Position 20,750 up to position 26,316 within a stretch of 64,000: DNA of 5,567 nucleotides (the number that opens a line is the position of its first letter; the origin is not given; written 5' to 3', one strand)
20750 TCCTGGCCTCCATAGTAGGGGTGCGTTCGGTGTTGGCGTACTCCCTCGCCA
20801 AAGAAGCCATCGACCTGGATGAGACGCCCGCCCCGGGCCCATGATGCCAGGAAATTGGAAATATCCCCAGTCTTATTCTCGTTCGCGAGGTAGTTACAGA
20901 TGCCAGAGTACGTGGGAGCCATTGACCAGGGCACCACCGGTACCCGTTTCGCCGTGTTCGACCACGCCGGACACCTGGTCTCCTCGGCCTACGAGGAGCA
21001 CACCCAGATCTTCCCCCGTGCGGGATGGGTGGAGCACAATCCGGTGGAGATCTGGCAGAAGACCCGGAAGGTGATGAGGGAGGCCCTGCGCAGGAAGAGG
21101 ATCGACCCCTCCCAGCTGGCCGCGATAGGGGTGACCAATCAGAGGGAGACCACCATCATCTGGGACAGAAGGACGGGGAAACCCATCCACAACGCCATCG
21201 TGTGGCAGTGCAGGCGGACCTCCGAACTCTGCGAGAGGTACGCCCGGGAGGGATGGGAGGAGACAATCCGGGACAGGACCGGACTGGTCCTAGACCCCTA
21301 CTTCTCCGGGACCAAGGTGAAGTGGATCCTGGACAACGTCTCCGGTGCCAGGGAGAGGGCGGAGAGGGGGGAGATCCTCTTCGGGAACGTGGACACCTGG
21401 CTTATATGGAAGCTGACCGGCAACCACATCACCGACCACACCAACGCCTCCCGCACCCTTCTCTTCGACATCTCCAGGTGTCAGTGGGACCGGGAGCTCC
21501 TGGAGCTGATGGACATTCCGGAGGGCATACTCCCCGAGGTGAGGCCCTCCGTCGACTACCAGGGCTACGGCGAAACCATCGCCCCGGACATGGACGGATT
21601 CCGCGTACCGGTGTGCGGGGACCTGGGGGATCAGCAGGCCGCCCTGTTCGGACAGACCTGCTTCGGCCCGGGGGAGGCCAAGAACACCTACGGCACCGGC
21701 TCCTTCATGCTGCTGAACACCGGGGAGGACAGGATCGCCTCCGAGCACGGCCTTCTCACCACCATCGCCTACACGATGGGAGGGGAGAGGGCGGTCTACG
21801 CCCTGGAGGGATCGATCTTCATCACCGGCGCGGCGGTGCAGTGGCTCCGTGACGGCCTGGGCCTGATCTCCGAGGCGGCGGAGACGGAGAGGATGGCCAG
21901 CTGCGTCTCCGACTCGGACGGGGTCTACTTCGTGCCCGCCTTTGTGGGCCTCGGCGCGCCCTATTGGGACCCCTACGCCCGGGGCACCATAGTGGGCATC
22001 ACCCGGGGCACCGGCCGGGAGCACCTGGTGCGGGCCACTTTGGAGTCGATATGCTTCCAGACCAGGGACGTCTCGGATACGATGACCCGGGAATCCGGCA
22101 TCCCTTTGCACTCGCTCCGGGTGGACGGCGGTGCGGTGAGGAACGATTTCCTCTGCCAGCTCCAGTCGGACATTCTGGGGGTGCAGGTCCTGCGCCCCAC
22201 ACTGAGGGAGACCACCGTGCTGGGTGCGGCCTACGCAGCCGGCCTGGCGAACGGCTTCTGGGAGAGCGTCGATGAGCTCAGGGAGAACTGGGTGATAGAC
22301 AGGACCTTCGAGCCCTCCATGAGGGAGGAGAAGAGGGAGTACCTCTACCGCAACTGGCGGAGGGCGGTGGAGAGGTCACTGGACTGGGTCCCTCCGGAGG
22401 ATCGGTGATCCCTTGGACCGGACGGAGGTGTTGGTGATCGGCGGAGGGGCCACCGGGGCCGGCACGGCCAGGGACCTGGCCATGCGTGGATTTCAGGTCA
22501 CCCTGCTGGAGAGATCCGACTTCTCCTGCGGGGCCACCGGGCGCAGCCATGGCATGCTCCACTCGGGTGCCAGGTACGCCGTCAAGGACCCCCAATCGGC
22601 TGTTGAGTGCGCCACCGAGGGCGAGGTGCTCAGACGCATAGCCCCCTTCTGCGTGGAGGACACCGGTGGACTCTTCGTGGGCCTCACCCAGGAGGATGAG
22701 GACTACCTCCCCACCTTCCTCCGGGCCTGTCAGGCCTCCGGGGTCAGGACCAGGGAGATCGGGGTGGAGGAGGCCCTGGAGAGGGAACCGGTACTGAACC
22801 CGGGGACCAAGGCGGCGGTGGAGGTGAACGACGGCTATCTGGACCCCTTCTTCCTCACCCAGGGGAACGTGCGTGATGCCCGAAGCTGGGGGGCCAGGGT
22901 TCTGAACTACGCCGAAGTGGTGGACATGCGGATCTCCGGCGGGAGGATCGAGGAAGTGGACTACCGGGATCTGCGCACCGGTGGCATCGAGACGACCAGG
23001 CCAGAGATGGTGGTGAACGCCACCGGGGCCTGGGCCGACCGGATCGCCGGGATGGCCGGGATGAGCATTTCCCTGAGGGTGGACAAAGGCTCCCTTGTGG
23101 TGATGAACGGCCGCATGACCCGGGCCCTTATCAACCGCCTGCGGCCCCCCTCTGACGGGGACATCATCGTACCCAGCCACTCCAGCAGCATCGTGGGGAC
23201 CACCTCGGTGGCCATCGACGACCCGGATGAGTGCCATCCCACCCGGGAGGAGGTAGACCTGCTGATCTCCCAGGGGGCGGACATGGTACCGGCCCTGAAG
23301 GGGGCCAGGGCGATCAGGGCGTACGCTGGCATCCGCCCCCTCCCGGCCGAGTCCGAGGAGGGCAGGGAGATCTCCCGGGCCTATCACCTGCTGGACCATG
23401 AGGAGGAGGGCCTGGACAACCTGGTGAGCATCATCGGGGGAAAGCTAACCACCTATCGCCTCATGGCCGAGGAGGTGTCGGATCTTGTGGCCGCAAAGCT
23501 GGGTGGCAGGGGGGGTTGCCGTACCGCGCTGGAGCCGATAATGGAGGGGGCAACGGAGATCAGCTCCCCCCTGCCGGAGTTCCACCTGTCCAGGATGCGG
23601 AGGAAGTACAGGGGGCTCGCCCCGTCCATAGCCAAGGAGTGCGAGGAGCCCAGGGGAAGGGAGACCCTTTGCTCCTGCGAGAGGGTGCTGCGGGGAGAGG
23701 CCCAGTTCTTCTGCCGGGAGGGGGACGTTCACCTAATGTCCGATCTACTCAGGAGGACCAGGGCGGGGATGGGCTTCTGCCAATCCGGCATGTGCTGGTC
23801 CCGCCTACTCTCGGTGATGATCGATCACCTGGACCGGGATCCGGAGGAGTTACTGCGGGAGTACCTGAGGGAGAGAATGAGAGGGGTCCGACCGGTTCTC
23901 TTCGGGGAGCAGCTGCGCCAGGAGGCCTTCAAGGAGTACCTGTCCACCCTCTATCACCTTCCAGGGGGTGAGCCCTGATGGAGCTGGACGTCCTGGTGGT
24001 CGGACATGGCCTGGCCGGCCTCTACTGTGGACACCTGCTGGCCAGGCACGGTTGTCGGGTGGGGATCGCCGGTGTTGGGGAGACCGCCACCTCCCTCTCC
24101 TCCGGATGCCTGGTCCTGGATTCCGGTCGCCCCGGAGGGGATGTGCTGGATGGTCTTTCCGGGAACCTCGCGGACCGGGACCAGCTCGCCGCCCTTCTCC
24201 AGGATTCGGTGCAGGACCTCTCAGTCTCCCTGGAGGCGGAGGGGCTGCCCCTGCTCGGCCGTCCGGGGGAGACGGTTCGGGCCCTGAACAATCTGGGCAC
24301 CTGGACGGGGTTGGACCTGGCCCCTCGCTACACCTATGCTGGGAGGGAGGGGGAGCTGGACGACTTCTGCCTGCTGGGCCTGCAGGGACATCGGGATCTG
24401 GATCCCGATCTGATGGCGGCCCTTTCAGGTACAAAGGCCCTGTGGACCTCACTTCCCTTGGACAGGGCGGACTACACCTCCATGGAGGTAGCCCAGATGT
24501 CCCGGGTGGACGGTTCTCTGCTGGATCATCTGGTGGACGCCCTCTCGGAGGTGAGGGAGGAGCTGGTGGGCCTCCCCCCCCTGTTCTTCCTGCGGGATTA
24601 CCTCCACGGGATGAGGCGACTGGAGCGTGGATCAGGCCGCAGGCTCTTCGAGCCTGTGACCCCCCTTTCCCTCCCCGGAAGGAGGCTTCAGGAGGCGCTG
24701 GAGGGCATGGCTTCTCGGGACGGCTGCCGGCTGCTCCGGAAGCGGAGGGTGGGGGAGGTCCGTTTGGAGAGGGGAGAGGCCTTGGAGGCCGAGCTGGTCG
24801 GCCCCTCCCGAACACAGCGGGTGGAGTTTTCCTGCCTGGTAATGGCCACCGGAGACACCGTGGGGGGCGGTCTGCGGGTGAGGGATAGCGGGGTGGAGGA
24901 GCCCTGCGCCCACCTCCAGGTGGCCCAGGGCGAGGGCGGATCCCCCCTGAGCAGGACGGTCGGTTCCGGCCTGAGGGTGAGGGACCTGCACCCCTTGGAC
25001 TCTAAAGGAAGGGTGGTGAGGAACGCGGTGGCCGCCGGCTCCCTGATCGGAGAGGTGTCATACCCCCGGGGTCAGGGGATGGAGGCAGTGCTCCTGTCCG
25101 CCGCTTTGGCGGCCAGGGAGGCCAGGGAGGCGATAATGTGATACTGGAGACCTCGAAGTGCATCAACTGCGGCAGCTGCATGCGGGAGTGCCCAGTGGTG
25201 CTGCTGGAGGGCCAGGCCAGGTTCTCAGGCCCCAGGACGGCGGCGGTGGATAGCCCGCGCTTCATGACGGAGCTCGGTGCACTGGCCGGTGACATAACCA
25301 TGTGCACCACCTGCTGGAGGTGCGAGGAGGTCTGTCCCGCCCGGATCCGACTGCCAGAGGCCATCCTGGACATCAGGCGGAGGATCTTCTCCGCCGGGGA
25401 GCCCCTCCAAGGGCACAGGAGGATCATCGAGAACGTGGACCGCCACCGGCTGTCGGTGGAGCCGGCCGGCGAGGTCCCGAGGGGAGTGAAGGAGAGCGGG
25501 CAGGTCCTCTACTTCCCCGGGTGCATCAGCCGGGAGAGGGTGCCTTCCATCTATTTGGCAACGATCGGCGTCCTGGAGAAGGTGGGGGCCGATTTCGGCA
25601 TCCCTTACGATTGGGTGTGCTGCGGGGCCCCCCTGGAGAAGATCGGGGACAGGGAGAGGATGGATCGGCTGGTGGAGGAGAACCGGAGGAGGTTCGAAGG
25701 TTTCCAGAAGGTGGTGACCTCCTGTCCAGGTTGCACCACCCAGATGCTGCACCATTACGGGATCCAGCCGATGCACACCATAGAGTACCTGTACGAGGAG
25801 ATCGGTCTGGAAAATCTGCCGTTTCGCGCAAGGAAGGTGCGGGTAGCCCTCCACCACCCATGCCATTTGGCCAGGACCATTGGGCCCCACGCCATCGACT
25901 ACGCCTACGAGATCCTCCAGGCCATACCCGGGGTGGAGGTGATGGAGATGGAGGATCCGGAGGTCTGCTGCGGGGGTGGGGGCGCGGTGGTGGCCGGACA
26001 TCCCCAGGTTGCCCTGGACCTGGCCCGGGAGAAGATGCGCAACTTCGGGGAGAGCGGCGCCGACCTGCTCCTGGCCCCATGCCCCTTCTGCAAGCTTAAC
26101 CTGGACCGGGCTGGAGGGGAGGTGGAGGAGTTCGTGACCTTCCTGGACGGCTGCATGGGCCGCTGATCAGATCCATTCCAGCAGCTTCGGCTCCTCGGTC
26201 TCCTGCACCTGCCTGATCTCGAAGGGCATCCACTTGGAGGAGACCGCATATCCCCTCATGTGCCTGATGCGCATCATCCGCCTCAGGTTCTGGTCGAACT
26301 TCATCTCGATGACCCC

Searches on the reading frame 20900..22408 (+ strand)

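Call 46: search_protein_families(library=pfam, proteins=[window:20900-22408:+], max_evalue=0.00001)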
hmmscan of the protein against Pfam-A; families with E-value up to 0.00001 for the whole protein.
window:20900-22408:+ (502 aa): 2 families
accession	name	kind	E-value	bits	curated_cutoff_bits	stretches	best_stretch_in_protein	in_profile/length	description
PF00370.27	FGGY_N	-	7.9e-79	265.1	28.8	1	4-251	1-245/245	FGGY family of carbohydrate kinases, N-terminal domain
PF02782.22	FGGY_C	-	2.1e-48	165.2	27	1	261-450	2-197/198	FGGY family of carbohydrate kinases, C-terminal domain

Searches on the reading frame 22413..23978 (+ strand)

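Call 46: search_protein_families(library=pfam, proteins=[window:22413-23978:+], max_evalue=0.00001)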
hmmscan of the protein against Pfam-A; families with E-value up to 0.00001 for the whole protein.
window:22413-23978:+ (521 aa): 1 family
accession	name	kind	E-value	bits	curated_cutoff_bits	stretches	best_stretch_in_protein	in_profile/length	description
PF01266.30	DAO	-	1.9e-52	179.4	27.9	1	6-334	2-340/353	FAD dependent oxidoreductase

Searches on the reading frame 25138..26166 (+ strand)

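Call 46: search_protein_families(library=pfam, proteins=[window:25138-26166:+], max_evalue=0.00001)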
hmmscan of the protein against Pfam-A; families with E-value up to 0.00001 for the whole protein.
window:25138-26166:+ (342 aa): 6 families
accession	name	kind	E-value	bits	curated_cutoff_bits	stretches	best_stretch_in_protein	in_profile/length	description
PF02754.22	CCG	-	2.6e-31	108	20.6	2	236-323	1-85/85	Cysteine-rich domain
PF13183.11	Fer4_8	-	2.2e-11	44.6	27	1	5-70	2-68/68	4Fe-4S dicluster domain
PF13237.11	Fer4_10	-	2.1e-09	37.6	25.5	1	2-67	3-53/53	4Fe-4S dicluster domain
PF12838.12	Fer4_7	-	9.5e-08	32.8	27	1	7-69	1-51/52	4Fe-4S dicluster domain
PF13534.11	Fer4_17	-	1e-06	29.6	22.2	1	7-70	1-60/61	4Fe-4S dicluster domain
PF00037.32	Fer4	-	5.6e-06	26.4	21.1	0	4-20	4-20/24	4Fe-4S binding domain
